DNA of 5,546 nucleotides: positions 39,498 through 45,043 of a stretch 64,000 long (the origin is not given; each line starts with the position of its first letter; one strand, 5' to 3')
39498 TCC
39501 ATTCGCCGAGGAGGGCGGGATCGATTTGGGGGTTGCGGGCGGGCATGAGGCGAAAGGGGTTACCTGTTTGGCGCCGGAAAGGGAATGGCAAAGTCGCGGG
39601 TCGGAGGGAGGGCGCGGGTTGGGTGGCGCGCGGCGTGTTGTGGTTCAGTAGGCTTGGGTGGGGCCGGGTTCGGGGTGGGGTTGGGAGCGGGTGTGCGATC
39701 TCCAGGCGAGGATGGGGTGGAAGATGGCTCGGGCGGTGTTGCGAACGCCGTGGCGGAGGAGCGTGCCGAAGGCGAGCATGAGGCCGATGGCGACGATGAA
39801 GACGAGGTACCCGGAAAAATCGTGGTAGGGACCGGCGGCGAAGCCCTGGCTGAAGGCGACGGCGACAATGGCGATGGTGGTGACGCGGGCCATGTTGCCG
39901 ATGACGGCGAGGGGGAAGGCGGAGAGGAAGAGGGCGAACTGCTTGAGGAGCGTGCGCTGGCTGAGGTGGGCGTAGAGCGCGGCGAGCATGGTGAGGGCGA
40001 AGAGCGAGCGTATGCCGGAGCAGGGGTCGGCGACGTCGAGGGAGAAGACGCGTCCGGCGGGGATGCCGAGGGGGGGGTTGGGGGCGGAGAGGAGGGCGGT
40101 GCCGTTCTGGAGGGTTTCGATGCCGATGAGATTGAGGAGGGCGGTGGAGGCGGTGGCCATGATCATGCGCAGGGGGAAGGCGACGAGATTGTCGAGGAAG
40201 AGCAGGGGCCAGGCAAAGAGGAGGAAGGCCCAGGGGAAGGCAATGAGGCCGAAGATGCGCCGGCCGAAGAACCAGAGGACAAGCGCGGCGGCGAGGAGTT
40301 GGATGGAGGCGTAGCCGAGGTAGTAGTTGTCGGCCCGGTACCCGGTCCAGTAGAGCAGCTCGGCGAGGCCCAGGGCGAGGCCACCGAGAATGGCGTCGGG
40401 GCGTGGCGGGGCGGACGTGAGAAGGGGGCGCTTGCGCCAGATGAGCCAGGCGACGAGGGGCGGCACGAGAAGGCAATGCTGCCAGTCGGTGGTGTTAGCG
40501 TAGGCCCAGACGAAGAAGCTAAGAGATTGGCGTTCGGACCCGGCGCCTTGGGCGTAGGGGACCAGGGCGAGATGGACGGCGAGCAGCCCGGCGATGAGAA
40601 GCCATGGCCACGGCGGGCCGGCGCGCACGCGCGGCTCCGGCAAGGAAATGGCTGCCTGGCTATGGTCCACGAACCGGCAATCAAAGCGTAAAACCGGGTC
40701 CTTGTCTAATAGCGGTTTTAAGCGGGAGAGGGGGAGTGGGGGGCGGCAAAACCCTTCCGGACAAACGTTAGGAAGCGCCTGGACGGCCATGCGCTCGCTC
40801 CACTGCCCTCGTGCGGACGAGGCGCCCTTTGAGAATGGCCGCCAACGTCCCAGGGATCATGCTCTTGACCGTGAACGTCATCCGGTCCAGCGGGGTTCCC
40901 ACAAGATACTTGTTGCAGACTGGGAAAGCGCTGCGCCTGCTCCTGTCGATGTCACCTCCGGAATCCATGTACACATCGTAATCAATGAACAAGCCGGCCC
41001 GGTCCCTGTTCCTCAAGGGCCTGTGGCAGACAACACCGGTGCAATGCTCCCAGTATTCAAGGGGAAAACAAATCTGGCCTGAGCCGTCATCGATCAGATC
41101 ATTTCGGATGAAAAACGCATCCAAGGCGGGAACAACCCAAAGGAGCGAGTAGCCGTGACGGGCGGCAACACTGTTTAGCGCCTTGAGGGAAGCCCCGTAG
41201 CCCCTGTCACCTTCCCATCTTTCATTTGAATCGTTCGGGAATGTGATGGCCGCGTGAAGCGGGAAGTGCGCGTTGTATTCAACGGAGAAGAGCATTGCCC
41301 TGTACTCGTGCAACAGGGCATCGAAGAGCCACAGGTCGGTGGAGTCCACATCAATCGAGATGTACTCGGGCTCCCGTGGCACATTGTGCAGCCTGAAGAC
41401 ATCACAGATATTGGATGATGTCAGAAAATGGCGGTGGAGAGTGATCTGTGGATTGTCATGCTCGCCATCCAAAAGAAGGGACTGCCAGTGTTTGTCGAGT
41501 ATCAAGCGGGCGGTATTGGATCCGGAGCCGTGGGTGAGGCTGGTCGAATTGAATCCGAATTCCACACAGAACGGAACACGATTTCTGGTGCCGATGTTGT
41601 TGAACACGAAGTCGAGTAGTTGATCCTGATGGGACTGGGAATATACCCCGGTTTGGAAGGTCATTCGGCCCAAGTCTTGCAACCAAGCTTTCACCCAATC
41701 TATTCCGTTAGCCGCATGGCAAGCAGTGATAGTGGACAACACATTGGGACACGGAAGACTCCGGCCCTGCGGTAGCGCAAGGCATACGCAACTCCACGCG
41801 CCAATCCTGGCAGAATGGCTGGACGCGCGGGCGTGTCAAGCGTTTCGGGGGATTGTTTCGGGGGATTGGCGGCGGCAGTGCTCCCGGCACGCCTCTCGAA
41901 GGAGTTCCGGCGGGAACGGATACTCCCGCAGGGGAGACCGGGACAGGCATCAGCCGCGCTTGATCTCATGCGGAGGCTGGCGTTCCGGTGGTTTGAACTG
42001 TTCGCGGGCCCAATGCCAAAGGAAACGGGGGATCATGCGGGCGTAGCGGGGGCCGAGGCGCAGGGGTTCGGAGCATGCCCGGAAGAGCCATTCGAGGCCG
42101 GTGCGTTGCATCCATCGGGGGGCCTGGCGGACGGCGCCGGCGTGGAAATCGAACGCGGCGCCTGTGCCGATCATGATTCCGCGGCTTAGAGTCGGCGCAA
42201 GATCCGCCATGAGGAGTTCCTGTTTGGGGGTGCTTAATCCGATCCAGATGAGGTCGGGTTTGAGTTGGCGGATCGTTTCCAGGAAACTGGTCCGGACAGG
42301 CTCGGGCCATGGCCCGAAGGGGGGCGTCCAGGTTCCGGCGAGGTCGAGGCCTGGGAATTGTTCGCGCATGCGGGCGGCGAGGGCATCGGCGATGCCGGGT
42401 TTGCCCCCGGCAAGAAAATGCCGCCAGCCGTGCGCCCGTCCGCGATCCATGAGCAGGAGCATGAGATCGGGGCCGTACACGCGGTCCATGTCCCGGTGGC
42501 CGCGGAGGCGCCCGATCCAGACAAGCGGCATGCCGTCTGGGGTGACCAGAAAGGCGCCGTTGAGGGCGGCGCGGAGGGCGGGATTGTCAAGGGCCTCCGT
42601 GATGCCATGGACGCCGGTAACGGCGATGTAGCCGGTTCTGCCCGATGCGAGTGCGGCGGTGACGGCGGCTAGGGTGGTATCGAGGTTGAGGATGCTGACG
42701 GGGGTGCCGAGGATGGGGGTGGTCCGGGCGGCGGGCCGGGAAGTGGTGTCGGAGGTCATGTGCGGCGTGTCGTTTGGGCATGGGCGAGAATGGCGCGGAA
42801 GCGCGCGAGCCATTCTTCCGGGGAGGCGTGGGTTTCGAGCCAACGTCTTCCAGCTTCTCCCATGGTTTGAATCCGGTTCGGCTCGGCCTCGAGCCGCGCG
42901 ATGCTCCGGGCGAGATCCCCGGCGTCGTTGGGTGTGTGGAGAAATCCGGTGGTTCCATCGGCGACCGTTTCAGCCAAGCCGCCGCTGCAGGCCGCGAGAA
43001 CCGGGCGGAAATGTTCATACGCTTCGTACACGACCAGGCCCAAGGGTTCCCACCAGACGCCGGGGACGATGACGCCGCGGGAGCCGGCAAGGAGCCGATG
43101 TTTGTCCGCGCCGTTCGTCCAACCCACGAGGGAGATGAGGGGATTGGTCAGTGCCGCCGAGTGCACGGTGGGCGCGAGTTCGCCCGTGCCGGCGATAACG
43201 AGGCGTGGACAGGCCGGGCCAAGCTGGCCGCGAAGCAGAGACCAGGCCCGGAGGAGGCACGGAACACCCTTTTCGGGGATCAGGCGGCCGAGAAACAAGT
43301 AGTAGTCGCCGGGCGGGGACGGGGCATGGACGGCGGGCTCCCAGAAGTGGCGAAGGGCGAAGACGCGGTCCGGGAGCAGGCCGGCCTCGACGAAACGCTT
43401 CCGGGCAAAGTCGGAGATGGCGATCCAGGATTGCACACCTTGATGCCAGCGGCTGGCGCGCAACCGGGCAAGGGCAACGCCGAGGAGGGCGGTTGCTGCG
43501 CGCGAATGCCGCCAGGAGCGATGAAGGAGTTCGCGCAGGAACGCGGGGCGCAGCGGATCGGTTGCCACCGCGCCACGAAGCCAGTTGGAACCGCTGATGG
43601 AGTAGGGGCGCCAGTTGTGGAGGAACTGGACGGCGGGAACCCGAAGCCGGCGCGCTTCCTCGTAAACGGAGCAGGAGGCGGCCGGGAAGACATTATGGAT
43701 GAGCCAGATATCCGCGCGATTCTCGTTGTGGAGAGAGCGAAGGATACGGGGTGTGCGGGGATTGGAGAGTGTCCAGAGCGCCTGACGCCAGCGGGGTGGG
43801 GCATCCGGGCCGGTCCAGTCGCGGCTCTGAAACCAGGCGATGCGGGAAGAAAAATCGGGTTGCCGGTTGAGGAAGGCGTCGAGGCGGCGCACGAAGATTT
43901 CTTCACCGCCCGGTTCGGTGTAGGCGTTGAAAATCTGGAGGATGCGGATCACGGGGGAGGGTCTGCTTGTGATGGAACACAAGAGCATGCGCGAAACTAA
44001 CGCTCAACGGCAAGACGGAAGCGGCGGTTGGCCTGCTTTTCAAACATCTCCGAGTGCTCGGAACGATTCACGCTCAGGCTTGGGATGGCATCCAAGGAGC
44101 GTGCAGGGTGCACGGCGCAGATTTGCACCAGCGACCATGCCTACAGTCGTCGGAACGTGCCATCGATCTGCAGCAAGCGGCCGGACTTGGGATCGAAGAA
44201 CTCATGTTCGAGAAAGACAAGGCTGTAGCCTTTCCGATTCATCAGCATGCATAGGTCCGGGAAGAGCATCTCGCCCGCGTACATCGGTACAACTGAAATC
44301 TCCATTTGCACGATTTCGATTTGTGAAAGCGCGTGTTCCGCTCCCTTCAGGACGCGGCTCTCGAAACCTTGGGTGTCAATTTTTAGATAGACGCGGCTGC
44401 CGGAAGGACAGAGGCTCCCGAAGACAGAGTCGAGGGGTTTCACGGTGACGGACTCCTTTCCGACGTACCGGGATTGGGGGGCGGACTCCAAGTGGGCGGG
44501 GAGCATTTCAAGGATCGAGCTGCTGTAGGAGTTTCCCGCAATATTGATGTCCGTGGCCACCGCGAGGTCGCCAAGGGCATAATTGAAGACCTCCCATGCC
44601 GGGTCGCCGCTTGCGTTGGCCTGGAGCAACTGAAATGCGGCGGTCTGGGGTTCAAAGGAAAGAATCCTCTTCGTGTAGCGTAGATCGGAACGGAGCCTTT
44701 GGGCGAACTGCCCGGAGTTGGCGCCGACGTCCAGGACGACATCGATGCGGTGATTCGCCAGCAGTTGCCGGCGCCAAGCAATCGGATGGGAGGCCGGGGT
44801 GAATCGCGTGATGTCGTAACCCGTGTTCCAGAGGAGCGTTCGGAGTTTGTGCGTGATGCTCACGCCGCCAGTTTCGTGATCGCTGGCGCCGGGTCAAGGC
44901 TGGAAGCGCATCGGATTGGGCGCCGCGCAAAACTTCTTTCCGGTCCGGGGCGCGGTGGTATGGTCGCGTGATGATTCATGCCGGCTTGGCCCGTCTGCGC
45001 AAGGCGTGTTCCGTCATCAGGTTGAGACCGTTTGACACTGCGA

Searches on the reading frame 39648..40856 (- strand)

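Call 68: search_protein_families(library=pfam, proteins=[window:39648-40856:-], max_evalue=0.00001)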
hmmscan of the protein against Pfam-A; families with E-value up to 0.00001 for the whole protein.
window:39648-40856:- (403 aa): 1 family
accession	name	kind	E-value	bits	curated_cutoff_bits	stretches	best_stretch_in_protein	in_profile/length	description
PF09721.15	Exosortase_EpsH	-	5.7e-47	160.7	25.7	1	113-366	13-253/254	Transmembrane exosortase (Exosortase_EpsH)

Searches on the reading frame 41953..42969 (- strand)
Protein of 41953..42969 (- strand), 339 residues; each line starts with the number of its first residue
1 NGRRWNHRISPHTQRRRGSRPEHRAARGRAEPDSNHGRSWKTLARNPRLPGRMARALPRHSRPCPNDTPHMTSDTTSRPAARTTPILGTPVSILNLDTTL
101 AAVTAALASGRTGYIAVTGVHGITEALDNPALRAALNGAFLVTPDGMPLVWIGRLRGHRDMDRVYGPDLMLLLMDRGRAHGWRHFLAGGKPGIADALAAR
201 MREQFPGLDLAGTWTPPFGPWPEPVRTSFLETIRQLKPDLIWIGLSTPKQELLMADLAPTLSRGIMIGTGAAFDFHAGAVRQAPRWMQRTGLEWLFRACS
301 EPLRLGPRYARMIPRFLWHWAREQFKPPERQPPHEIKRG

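Call 69: search_protein_families(library=pfam, proteins=[window:41953-42969:-], max_evalue=0.00001)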
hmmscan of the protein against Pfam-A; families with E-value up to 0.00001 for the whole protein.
window:41953-42969:- (339 aa): 1 family
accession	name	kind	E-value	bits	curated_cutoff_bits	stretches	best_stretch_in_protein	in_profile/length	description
PF03808.19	Glyco_tran_WecG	-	4.3e-55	186.5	27.4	1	140-309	2-168/168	Glycosyl transferase WecG/TagA/CpsF family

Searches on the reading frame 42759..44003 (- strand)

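Call 69: search_protein_families(library=pfam, proteins=[window:42759-44003:-], max_evalue=0.00001)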
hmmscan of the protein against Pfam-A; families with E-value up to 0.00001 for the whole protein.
window:42759-44003:- (415 aa): 2 families
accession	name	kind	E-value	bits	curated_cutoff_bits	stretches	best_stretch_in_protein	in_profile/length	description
PF00534.26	Glycos_transf_1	-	5.3e-22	78.6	26.4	1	233-388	16-172/172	Glycosyl transferases group 1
PF13692.12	Glyco_trans_1_4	-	7.6e-20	72.1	27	1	235-371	4-139/142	Glycosyl transferases group 1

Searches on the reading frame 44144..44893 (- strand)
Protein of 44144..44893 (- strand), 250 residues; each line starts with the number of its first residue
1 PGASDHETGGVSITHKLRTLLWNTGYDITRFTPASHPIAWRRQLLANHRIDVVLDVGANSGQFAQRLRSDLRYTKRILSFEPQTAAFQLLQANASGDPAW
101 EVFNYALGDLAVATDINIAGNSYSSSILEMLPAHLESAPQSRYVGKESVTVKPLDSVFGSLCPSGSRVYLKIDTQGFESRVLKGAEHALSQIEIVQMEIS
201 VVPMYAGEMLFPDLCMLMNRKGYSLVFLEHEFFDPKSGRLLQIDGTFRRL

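Call 69: search_protein_families(library=pfam, proteins=[window:44144-44893:-], max_evalue=0.00001)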
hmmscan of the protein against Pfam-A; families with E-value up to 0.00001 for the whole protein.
window:44144-44893:- (250 aa): 1 family
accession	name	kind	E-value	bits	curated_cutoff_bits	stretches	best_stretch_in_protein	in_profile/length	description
PF05050.19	Methyltransf_21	-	2.9e-19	70.3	22.7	1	55-224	1-172/173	Methyltransferase FkbM domain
